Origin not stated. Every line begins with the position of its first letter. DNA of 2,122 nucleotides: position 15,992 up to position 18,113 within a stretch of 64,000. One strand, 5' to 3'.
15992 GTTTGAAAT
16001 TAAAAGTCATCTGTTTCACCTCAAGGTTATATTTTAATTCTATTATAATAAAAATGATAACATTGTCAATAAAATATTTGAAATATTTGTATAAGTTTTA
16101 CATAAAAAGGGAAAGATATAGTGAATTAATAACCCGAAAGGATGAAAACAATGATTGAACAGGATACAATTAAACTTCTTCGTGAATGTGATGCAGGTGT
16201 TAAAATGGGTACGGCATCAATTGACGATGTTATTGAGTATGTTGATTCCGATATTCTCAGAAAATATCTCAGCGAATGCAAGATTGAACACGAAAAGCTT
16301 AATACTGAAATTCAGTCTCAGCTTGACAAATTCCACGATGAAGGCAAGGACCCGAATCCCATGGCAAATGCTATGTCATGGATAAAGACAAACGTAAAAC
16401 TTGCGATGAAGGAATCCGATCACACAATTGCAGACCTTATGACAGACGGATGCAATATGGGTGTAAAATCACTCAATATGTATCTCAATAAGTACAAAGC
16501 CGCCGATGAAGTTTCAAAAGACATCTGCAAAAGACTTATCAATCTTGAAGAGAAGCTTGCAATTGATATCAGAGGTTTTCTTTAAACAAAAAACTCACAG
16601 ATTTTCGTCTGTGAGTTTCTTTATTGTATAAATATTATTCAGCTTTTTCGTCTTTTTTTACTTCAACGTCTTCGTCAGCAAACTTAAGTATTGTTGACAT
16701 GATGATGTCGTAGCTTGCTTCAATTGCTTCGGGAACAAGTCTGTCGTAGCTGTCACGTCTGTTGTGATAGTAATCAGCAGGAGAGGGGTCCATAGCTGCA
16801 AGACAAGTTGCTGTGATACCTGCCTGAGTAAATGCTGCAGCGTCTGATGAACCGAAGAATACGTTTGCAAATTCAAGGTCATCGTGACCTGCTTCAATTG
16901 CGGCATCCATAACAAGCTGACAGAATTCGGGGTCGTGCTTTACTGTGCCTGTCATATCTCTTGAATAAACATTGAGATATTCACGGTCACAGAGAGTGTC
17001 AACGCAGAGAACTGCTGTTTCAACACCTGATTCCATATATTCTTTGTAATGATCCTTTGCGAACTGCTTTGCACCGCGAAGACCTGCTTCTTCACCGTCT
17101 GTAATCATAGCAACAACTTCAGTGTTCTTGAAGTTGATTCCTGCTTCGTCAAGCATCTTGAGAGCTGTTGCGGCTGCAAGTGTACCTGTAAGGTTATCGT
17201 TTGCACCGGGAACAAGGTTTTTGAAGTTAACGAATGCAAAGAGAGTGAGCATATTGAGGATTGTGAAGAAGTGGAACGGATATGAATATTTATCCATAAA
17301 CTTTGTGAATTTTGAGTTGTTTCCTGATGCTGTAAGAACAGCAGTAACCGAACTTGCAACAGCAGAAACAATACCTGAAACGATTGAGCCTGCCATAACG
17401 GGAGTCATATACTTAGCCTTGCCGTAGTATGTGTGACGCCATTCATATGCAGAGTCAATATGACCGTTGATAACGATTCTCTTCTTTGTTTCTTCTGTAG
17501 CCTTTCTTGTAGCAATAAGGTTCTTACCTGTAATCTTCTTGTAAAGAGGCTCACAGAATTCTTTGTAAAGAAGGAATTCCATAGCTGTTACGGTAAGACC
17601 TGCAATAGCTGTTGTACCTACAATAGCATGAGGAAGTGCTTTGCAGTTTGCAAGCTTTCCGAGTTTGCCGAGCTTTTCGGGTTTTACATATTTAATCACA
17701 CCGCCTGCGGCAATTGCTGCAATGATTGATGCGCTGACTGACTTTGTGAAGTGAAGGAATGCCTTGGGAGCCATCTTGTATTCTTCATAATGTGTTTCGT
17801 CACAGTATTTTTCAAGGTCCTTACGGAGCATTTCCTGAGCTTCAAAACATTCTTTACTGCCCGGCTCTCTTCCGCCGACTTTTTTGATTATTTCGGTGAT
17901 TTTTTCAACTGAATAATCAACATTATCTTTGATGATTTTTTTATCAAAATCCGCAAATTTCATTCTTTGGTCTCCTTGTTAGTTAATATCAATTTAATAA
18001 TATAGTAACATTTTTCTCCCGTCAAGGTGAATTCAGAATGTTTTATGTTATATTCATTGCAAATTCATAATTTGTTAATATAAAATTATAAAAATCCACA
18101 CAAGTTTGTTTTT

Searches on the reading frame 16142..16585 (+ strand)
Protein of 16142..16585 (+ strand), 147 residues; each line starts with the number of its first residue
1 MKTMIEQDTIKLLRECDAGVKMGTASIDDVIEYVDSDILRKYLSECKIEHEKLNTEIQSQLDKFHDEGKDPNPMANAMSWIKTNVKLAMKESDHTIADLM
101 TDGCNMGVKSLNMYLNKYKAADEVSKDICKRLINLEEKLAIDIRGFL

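Call 24: search_protein_families(library=pfam, proteins=[window:16142-16585:+])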
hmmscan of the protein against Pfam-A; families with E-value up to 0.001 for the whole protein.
window:16142-16585:+ (147 aa): 1 family
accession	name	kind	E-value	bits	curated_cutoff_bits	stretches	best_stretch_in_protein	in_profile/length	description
PF09537.16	DUF2383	-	9.6e-05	22.9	30.8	1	9-103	2-97/111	Domain of unknown function (DUF2383)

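Call 93: search_protein_families(library=ncbifam, proteins=[window:16142-16585:+], max_evalue=0.01)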
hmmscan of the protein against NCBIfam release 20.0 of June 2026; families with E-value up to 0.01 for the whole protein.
window:16142-16585:+ (147 aa): 1 family
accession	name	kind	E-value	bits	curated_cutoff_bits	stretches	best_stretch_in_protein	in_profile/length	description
NF006460.0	PRK08849.1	equivalog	0.0028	16.5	598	1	51-131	243-328/386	2-octaprenyl-3-methyl-6-methoxy-1,4-benzoquinol hydroxylase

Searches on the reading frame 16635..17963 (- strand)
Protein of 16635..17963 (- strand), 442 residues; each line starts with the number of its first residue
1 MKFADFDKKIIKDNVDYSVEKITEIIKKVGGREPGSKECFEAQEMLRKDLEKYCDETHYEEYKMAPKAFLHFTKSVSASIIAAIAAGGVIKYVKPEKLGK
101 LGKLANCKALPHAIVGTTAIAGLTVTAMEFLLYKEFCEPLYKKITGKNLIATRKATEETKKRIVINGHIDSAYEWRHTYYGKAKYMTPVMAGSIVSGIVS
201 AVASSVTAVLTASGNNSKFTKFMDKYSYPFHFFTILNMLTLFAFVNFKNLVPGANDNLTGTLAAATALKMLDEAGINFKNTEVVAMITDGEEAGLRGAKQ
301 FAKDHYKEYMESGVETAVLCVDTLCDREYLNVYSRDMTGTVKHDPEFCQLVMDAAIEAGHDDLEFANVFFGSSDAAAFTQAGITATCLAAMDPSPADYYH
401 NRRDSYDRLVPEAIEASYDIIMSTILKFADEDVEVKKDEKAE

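Call 24: search_protein_families(library=pfam, proteins=[window:16635-17963:-])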
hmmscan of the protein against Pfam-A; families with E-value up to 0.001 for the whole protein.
window:16635-17963:- (442 aa): 3 families
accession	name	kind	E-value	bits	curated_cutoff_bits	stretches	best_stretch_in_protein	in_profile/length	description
PF04389.22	Peptidase_M28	-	1.2e-19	71.3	21.3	1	251-423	27-191/193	Peptidase family M28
PF01546.33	Peptidase_M20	-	2.6e-09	37.7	24.6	1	252-425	31-204/206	Peptidase family M20/M25/M40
PF05343.19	Peptidase_M42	-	3.6e-05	23.4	23.2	1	243-400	121-275/292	M42 glutamyl aminopeptidase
